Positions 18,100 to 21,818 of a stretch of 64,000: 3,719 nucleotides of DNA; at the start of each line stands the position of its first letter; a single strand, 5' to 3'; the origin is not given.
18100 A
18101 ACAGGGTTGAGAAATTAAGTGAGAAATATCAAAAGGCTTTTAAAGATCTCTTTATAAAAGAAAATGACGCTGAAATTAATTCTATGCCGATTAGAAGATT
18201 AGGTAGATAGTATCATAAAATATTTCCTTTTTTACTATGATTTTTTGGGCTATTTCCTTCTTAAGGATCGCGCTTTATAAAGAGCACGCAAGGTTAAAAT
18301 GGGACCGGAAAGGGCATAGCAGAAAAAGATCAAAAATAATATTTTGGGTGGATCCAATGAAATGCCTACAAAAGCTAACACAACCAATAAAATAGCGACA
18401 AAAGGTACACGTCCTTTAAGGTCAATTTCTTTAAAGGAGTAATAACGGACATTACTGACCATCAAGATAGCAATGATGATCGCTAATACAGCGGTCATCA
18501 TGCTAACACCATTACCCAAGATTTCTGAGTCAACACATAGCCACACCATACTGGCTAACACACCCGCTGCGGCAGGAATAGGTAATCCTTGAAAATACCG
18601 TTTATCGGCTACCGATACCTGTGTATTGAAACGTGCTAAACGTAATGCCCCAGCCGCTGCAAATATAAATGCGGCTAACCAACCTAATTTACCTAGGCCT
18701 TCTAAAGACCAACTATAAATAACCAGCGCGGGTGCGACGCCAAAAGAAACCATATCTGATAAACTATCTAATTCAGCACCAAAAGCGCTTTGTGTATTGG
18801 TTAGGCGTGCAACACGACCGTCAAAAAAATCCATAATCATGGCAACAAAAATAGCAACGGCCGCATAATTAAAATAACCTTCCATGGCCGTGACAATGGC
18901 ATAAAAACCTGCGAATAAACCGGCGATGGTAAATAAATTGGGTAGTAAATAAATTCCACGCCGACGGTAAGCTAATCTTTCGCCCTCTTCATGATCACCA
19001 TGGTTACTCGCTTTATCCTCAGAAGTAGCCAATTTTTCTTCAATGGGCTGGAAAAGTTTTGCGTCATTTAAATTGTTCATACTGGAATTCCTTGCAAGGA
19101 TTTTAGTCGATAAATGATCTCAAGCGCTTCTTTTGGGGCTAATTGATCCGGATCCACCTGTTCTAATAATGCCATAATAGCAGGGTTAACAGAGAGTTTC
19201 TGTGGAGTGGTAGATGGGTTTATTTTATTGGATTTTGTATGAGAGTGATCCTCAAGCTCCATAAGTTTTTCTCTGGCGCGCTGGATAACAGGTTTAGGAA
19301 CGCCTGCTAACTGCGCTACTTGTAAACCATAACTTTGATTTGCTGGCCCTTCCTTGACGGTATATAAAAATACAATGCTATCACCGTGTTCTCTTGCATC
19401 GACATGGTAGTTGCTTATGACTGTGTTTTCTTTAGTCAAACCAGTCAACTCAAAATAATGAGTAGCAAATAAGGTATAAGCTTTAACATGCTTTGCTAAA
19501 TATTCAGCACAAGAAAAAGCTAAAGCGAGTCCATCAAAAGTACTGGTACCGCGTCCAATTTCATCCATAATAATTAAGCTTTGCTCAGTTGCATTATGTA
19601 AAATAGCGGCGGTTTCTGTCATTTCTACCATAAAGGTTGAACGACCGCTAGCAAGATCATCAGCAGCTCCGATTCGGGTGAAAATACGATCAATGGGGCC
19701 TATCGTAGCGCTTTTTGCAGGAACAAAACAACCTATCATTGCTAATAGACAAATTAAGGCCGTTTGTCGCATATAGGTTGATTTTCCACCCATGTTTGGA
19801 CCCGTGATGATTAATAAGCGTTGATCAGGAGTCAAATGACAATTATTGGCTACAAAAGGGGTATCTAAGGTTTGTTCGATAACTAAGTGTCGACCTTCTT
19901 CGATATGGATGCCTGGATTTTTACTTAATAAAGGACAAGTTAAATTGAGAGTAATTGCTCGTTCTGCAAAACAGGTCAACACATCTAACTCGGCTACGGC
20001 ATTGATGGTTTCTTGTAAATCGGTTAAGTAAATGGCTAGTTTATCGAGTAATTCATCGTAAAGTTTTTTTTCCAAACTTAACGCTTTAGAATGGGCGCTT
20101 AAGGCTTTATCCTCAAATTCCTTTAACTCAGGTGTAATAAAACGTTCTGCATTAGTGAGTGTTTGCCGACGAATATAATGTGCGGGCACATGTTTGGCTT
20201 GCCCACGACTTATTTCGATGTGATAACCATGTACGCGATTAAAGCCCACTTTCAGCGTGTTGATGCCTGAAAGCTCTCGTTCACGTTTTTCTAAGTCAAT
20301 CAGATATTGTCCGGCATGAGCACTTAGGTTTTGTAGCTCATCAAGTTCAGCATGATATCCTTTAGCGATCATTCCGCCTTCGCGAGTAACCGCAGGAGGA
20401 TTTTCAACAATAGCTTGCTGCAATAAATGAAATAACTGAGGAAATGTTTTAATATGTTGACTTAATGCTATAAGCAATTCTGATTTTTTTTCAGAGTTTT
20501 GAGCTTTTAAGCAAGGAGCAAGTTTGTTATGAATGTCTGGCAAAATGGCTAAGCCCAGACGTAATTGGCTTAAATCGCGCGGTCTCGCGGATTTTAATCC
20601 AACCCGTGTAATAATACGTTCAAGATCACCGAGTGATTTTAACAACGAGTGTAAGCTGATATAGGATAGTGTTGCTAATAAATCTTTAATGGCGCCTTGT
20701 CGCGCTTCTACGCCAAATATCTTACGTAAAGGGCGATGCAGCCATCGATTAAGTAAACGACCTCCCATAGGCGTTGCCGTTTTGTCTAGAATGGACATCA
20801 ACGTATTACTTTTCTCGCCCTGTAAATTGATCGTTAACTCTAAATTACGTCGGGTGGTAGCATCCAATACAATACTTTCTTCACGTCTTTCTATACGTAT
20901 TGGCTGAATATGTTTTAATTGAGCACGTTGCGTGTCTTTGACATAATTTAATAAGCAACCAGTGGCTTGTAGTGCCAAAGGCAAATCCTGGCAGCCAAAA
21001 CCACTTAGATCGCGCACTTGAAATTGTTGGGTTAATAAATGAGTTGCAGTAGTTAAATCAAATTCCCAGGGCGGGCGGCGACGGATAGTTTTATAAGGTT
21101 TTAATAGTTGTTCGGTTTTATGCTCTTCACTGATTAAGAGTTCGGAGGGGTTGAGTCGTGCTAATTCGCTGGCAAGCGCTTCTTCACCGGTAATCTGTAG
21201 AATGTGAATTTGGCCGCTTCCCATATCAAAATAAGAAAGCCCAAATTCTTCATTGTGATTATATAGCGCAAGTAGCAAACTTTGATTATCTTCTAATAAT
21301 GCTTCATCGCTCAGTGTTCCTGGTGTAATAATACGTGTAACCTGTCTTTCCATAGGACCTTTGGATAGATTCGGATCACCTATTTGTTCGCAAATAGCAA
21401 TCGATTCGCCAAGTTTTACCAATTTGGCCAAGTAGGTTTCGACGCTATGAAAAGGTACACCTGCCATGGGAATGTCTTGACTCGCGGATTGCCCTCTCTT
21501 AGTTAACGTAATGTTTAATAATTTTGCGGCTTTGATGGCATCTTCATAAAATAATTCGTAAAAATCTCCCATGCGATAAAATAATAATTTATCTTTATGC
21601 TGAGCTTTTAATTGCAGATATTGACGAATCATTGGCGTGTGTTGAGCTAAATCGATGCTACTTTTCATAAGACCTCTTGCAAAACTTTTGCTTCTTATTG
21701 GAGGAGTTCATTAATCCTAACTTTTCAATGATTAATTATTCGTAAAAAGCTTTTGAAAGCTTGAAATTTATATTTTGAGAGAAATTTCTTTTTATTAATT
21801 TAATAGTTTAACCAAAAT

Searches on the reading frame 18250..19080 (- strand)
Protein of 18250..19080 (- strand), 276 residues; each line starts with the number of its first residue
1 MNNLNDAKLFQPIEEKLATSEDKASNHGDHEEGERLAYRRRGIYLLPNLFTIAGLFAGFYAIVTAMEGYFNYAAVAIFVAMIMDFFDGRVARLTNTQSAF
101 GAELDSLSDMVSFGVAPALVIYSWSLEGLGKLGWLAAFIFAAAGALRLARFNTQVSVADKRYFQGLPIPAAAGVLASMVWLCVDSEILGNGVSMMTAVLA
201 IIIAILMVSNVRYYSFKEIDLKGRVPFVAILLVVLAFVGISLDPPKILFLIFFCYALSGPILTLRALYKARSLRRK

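Call 50: search_protein_families(library=pfam, proteins=[window:18250-19080:-], max_evalue=0.000001)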
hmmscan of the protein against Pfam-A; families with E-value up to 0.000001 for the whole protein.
window:18250-19080:- (276 aa): 1 family
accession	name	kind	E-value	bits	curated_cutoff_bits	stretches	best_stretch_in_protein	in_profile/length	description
PF01066.26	CDP-OH_P_transf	-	5.9e-24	85.6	22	1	45-201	2-147/152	CDP-alcohol phosphatidyltransferase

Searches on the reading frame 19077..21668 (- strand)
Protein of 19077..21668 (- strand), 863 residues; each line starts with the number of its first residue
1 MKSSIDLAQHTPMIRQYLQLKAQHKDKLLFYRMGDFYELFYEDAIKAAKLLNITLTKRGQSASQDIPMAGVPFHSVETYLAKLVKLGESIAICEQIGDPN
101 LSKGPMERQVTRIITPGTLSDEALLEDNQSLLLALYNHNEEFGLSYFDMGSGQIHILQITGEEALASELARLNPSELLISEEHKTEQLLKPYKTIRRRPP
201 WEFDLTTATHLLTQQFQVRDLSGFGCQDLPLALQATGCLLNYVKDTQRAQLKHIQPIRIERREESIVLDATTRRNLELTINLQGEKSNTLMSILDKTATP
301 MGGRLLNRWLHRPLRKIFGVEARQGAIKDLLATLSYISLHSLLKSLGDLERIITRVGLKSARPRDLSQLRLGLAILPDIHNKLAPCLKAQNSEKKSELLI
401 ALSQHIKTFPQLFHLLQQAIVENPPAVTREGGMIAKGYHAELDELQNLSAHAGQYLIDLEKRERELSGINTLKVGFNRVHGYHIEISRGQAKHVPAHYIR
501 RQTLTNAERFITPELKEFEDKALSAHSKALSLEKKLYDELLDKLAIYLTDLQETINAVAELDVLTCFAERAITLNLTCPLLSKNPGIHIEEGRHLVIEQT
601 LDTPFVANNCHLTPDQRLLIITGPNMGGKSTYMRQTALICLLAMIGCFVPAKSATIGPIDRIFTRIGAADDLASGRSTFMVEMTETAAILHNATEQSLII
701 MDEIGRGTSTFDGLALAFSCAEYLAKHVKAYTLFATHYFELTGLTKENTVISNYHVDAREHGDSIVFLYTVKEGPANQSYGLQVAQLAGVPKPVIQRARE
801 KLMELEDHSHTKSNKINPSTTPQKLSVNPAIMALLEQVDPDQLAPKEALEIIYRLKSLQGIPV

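Call 51: search_protein_families(library=pfam, proteins=[window:19077-21668:-], max_evalue=0.000001)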
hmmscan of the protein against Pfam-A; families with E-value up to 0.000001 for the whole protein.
window:19077-21668:- (863 aa): 5 families
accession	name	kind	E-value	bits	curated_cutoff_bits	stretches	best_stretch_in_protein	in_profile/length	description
PF00488.27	MutS_V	-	3.5e-88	295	30.2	1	619-806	1-188/188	MutS domain V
PF05192.23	MutS_III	-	1.7e-48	165.9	34.1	1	271-568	1-194/194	MutS domain III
PF01624.25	MutS_I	-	4.1e-43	146.6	20.6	1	11-122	1-112/113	MutS domain I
PF05188.22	MutS_II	-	2e-30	106.4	25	1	131-255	2-133/133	MutS domain II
PF05190.23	MutS_IV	-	4.4e-28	97.8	22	1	437-527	1-91/92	MutS family domain IV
